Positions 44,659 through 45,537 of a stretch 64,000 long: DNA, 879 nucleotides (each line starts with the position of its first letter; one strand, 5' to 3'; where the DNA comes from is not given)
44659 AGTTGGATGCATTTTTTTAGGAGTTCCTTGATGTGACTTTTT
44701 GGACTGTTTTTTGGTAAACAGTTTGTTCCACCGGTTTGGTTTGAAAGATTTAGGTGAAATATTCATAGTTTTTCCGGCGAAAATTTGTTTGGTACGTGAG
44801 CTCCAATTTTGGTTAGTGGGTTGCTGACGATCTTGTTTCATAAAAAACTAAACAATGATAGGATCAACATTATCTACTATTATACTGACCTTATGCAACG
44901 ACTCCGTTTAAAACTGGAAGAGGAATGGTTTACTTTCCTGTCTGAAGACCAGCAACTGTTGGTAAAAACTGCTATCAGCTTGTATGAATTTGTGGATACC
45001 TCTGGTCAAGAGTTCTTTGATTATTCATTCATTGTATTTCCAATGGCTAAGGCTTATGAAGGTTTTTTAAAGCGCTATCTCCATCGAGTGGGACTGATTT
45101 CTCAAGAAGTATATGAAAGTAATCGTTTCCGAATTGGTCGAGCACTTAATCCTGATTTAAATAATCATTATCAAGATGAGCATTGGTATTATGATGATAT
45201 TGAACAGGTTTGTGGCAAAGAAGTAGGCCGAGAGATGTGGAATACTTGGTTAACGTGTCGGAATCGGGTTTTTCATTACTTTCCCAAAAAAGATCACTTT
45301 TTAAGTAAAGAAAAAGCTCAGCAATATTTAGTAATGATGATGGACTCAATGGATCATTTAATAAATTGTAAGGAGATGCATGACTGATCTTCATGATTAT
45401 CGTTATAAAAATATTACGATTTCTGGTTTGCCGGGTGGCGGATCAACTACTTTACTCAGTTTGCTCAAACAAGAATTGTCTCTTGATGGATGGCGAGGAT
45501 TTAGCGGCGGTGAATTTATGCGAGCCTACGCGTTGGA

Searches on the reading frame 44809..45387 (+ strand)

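Call 38: search_protein_families(library=pfam, proteins=[window:44809-45387:+])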
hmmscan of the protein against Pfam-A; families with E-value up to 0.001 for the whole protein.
window:44809-45387:+ (192 aa): 1 family
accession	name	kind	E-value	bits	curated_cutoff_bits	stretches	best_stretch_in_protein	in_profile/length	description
PF19034.5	RnlA-toxin_DBD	-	0.00044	21.1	27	1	62-156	34-123/125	RNase LS, bacterial toxin DBD domain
